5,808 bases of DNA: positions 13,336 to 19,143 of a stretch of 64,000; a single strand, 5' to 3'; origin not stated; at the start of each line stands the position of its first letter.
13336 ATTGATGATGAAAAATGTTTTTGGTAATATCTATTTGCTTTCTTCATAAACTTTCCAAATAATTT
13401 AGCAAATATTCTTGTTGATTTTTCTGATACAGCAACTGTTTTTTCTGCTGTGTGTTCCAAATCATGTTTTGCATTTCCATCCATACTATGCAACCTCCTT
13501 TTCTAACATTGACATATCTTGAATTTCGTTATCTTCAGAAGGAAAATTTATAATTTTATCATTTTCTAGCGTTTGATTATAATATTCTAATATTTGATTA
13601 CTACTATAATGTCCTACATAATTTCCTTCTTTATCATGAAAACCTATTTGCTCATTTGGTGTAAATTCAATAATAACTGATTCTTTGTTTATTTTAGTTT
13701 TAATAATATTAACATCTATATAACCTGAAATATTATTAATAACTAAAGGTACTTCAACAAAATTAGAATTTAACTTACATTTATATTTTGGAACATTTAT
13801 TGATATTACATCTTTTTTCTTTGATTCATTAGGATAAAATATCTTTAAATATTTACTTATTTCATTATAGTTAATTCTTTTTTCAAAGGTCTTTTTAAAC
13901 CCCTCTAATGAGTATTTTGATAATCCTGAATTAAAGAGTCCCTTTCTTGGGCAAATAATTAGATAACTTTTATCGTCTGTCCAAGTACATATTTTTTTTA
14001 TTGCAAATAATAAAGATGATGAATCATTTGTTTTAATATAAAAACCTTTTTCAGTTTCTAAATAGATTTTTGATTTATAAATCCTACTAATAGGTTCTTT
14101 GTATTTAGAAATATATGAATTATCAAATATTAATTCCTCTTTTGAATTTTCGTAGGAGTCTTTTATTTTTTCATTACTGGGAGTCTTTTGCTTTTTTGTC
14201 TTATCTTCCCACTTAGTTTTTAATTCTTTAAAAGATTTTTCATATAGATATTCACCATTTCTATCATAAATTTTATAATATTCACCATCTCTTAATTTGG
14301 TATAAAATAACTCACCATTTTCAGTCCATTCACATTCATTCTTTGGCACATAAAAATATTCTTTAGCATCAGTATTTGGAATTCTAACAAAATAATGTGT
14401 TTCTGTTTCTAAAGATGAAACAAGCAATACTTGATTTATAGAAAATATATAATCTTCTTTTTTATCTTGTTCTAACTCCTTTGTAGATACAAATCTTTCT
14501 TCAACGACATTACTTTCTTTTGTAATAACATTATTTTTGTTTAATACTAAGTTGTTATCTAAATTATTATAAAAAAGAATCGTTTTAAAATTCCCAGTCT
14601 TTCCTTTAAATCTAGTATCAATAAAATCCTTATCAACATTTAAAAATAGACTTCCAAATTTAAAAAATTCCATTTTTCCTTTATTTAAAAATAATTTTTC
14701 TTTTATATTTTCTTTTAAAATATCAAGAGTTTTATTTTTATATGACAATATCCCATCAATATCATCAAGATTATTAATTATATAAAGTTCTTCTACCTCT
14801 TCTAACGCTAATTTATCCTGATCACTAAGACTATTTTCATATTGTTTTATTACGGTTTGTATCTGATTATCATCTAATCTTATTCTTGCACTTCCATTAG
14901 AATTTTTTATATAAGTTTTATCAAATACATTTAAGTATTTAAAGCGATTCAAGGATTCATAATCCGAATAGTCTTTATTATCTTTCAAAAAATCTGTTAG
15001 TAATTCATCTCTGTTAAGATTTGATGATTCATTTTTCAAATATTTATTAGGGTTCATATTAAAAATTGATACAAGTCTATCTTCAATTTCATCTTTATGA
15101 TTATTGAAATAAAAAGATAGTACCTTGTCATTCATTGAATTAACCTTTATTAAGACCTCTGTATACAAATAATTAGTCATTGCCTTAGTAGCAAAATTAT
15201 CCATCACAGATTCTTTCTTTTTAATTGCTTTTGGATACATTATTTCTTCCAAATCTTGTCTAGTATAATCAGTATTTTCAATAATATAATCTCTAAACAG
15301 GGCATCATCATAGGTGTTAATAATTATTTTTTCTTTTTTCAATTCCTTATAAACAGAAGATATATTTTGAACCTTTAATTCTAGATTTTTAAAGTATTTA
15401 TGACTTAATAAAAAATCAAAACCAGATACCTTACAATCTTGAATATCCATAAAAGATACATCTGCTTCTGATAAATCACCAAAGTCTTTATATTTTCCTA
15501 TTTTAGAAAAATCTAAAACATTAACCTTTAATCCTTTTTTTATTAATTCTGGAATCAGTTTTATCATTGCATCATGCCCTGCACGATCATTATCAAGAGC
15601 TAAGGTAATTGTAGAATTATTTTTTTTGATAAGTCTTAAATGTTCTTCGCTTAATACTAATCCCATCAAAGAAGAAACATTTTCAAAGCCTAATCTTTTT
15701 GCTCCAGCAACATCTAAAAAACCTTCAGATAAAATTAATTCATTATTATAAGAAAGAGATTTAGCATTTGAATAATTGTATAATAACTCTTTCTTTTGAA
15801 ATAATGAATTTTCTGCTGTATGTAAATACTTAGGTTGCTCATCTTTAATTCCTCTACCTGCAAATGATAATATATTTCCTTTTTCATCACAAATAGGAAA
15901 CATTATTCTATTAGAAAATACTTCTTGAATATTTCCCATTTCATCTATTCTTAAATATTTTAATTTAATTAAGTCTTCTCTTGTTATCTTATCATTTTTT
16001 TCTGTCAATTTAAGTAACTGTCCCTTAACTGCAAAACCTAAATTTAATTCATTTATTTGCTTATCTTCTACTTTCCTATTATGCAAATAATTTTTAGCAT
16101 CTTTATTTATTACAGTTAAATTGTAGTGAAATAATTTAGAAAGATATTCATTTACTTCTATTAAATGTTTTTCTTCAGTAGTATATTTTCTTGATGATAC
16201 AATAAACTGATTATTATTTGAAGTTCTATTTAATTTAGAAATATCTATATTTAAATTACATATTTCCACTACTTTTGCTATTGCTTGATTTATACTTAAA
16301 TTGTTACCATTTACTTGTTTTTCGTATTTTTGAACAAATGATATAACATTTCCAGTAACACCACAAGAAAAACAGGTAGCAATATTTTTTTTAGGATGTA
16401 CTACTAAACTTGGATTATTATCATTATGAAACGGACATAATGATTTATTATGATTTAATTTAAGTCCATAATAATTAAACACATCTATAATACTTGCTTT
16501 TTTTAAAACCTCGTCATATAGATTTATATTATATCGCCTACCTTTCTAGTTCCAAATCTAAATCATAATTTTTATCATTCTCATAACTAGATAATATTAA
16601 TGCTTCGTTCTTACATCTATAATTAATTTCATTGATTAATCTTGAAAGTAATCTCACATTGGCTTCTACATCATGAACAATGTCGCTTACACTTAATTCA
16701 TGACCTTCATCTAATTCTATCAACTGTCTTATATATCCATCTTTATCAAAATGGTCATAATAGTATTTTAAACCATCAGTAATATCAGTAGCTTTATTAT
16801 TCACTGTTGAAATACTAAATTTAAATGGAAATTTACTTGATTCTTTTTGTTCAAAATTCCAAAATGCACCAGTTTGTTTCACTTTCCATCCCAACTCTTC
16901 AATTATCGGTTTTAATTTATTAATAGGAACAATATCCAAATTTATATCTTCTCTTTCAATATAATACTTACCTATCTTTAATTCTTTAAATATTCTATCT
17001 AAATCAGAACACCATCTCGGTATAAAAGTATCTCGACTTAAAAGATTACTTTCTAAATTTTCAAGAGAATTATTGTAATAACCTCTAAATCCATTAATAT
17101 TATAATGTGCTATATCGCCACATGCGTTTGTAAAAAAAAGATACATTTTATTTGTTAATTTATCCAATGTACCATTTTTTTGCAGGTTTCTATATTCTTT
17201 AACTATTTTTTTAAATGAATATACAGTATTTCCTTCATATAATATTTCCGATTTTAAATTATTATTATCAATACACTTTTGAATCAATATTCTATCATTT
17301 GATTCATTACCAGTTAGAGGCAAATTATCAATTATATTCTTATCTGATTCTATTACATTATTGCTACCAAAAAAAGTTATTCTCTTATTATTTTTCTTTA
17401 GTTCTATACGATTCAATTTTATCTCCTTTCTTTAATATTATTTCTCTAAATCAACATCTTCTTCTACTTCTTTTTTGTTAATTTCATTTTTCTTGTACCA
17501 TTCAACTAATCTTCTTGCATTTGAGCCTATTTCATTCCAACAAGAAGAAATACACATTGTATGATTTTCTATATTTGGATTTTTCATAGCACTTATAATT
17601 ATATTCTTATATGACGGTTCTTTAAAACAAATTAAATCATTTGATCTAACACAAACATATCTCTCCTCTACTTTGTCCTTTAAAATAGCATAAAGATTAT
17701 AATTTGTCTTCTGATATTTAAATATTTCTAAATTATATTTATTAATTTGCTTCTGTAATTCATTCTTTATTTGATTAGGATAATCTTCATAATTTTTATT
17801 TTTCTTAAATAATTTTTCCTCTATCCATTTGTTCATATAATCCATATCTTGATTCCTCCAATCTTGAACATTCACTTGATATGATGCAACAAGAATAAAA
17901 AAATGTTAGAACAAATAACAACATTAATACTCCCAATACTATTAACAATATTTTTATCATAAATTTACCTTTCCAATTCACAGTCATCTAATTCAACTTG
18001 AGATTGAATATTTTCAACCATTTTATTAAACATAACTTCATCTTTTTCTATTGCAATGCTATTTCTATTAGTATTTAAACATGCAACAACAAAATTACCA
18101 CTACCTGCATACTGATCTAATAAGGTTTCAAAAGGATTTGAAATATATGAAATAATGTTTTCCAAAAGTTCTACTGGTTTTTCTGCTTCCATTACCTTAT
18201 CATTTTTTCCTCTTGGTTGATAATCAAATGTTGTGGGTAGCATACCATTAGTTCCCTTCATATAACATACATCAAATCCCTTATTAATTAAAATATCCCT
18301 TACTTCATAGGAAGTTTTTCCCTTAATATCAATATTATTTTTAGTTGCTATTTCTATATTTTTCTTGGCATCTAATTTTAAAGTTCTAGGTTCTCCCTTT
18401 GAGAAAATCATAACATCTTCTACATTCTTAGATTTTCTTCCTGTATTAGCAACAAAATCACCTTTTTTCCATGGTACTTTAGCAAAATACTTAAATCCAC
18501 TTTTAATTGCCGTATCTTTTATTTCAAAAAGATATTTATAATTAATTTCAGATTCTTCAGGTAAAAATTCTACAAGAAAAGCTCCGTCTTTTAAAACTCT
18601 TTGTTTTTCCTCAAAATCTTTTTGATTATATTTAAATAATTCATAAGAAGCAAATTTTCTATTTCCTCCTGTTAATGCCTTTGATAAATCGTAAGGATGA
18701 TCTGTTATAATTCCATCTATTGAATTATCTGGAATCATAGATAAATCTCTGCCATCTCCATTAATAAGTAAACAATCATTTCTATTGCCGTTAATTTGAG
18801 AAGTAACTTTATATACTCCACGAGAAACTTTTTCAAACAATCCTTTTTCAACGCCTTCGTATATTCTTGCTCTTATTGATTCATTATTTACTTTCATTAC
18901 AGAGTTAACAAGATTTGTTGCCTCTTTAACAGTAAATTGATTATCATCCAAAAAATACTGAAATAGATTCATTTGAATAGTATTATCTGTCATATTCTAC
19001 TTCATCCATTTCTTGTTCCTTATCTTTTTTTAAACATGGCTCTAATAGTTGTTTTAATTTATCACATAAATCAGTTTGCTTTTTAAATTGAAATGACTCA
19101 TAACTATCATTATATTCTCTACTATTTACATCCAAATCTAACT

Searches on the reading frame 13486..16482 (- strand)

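Call 19: search_protein_families(library=pfam, proteins=[window:13486-16482:-], max_evalue=0.001)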
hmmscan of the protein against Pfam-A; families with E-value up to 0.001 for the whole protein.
window:13486-16482:- (998 aa): 5 families
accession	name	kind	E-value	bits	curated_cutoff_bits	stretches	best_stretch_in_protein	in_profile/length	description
PF08275.17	DNAG_N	-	4e-28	98.5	26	1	125-241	9-128/128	DNA primase catalytic core, N-terminal domain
PF01807.25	Zn_ribbon_DnaG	-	1.3e-15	57.4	24.9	1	13-81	33-95/98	CHC2 zinc finger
PF13155.12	Toprim_2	-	1.3e-13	51.5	22.1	1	250-336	1-86/88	Toprim-like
PF13662.12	Toprim_4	-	1.6e-09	38.3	25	1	248-323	2-84/85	Toprim domain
PF01751.28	Toprim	-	4.5e-09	36.8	23.1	1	248-319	1-90/96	Toprim domain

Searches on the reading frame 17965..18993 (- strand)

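Call 19: search_protein_families(library=pfam, proteins=[window:17965-18993:-], max_evalue=0.001)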
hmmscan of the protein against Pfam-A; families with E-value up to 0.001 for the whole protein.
window:17965-18993:- (342 aa): 1 family
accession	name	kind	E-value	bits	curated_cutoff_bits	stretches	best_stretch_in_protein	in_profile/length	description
PF01555.25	N6_N4_Mtase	-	1.9e-22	80.8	26.7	1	92-322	1-216/221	DNA methylase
